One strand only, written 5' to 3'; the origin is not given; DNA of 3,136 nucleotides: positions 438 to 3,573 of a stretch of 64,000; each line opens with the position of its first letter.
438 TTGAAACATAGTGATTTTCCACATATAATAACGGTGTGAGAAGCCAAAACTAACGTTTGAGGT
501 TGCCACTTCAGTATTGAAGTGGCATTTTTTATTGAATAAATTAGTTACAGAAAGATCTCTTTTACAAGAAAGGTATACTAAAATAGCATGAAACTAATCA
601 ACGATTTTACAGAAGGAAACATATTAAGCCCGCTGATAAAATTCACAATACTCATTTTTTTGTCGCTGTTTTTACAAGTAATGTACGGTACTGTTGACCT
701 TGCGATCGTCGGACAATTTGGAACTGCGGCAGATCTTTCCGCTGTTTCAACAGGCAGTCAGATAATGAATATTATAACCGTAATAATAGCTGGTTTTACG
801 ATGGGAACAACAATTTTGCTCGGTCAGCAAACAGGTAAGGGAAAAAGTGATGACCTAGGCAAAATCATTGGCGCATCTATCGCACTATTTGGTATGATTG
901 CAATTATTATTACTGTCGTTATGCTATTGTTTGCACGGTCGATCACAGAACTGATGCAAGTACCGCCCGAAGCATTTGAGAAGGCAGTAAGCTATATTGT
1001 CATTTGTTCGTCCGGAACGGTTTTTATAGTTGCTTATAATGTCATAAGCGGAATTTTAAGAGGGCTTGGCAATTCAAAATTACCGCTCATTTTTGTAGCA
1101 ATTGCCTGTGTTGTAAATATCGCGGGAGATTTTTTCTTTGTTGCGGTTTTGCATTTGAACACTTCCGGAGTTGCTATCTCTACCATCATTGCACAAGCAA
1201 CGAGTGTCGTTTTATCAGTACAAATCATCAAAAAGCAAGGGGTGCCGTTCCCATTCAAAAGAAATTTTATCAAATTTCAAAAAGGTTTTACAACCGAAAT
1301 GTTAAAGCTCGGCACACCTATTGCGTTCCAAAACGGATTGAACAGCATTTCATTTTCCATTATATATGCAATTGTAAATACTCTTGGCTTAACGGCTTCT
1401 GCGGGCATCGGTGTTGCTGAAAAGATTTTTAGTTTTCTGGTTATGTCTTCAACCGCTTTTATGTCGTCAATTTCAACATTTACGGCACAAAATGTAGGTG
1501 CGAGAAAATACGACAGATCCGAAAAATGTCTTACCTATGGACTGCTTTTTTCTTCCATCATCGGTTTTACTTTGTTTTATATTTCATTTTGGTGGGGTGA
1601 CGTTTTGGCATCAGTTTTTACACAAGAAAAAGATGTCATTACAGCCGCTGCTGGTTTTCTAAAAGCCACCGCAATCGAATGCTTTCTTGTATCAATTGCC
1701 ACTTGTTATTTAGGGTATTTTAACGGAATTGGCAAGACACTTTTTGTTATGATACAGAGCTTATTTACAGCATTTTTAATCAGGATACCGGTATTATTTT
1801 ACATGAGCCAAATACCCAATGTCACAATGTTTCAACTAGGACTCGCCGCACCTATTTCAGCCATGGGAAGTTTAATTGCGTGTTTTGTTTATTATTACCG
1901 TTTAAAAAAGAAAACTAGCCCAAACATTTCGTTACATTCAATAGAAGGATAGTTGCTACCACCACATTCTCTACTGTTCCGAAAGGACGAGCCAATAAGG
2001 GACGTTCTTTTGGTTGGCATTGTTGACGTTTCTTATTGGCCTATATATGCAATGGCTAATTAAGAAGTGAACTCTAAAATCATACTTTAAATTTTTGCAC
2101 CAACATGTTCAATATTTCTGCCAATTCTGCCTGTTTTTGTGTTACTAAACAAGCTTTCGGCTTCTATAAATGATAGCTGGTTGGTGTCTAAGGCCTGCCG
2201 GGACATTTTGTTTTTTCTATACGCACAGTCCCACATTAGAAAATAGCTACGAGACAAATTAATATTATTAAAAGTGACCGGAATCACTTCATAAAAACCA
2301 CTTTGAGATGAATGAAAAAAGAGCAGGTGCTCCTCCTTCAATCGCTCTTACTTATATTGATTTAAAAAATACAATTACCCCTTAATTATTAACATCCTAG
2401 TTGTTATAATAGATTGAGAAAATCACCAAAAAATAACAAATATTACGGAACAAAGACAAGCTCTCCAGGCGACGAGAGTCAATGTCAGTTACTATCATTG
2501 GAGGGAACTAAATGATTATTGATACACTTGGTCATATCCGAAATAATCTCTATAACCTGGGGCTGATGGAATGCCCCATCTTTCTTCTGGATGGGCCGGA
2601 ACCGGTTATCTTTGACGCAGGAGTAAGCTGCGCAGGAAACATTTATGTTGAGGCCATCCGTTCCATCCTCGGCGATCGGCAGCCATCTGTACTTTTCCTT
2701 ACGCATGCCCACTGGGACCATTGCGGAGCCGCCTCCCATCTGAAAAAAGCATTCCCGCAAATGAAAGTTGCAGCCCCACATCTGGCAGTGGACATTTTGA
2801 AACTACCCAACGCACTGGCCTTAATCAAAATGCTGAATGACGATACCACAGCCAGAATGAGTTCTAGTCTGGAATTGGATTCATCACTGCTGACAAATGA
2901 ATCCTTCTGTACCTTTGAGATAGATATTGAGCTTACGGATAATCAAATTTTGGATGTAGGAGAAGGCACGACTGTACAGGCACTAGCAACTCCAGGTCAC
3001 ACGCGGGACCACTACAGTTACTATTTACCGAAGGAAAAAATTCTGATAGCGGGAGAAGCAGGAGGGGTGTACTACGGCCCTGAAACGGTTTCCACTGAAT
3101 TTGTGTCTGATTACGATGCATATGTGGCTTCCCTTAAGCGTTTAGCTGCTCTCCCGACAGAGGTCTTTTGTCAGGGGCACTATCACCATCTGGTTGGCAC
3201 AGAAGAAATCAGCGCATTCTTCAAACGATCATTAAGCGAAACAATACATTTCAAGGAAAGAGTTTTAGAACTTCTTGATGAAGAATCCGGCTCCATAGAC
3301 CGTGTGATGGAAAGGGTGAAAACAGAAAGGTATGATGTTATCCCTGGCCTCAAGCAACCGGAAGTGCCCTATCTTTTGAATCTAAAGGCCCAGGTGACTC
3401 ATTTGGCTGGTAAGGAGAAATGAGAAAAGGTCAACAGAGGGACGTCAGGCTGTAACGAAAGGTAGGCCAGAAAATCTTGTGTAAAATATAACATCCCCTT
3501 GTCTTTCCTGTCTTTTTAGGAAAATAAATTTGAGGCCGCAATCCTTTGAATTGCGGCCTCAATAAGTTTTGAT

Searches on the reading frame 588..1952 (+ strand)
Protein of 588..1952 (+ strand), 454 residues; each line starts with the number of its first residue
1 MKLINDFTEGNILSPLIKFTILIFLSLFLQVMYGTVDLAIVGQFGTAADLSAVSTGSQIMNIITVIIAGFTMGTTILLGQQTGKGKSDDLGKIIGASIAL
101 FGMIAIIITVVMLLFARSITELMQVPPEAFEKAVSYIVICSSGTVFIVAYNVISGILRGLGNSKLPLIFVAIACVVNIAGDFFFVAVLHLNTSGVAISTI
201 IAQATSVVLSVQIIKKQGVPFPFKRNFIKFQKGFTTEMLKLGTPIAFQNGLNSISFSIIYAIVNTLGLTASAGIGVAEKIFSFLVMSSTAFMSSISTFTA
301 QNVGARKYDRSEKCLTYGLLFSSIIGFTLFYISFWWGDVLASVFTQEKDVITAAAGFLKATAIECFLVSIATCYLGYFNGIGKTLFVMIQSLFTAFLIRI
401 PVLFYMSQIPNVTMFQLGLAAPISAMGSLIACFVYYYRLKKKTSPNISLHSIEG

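Call 24: search_protein_families(library=ncbifam, proteins=[window:588-1952:+], max_evalue=0.001)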
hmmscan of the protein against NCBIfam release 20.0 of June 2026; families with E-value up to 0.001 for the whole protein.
window:588-1952:+ (454 aa): 13 families
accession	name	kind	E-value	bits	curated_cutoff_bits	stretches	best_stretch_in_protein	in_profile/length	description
TIGR00797.1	matE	subfamily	4.7e-62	210.1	147.4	1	23-415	2-388/396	MATE family efflux transporter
NF041801.1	MATE_SolL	equivalog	1.2e-29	103.4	780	1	5-441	11-451/458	solanimycin export family MATE transporter SolL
NF007130.1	PRK09575.1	equivalog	4.2e-20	72.4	445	1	16-433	8-425/435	MATE family efflux transporter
NF045539.1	MATE_efflux1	equivalog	1.4e-17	64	350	1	19-401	5-379/411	MATE family Na+-driven efflux transporter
NF052396.1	MATE_WgkD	equivalog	8.1e-16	58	510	1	18-435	7-421/428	tryglysin-associated MATE efflux transporter WgkD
TIGR02900.1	spore_V_B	equivalog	1.5e-15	56.9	372.3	1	96-236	317-454/488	stage V sporulation protein B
NF007690.0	PRK10367.1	equivalog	3.6e-13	49.2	409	1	23-375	18-369/441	MATE family efflux transporter DinF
NF007562.1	PRK10189.1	equivalog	2.9e-11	42.8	465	1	19-407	32-428/470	EmmdR/YeeO family multidrug/toxin efflux MATE transporter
NF000131.1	MATE_multi_MepA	equivalog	5.8e-10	39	850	1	7-444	9-446/451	multidrug efflux MATE transporter MepA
NF041358.1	GntT_guanitoxin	equivalog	8.3e-10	38.2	525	1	9-415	8-415/438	guanitoxin biosynthesis MATE family efflux transporter GntT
NF001214.0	PRK00187.1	equivalog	5e-07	29.1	449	1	184-416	184-412/464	NorM family multidrug efflux MATE transporter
NF045578.1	export_MbnM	equivalog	0.00044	19.3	285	1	23-220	9-202/410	methanobactin export MATE transporter MbnM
NF000217.1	MATE_multi_FepA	equivalog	0.00096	18.3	900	0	24-441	25-438/443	multidrug efflux MATE transporter FepA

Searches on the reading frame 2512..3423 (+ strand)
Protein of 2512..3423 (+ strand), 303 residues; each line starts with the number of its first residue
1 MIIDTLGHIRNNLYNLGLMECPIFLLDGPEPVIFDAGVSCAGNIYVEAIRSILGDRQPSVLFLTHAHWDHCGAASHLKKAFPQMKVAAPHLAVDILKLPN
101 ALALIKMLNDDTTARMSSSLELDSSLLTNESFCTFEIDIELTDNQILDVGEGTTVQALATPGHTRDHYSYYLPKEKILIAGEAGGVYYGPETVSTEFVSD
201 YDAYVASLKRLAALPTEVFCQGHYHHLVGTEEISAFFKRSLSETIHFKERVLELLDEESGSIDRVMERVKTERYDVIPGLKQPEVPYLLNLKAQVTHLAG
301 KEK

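Call 24: search_protein_families(library=ncbifam, proteins=[window:2512-3423:+], max_evalue=0.001)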
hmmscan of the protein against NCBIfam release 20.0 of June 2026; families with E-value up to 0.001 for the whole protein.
window:2512-3423:+ (303 aa): 13 families
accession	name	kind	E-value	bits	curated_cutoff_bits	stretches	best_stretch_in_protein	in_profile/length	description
TIGR03413.1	GSH_gloB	equivalog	9.3e-14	51.4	200.8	2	136-223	81-165/248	hydroxyacylglutathione hydrolase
NF007597.0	PRK10241.1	equivalog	1.9e-09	37.2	421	1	55-91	43-79/251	hydroxyacylglutathione hydrolase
NF033105.1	bla_subclass_B3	equivalog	4.1e-09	36.1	240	0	123-224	106-213/257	subclass B3 metallo-beta-lactamase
NF012229.1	bla_class_B_core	domain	1.2e-08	35.3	100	1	28-173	23-139/139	metallo-beta-lactamase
NF000427.2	blaCAU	exception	7.5e-08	31.9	500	0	12-80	17-88/262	CAU/MBL1b family subclass B3 metallo-beta-lactamase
NF000469.2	CAR_gen_B3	exception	2e-07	30.3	500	0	137-214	170-245/311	CAR family subclass B3 metallo-beta-lactamase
NF000458.2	blaPEDO-2_fam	exception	3.1e-05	23.5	550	0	9-170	40-182/285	PEDO-2 family subclass B3 metallo-beta-lactamase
NF033088.2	bla_subclass_B1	equivalog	0.00013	21.7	200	0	57-181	68-157/217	subclass B1 metallo-beta-lactamase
NF040468.1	blaECM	exception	0.00028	20.2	640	0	12-208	62-242/303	ECM family subclass B3 metallo-beta-lactamase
NF047925.1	pyridox_lacton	equivalog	0.0003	20.6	325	0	60-216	91-242/268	4-pyridoxolactonase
NF033185.1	B3_Acin_new2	exception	0.00031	20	625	0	25-88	56-119/285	putative subclass B3 metallo-beta-lactamase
NF041758.1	B1_blaCHM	exception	0.00061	19.2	475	0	140-181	145-186/246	CHM family subclass B1 metallo-beta-lactamase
NF040470.1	blaEAM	exception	0.00075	18.6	660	0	23-170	83-213/318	EAM family subclass B3 metallo-beta-lactamase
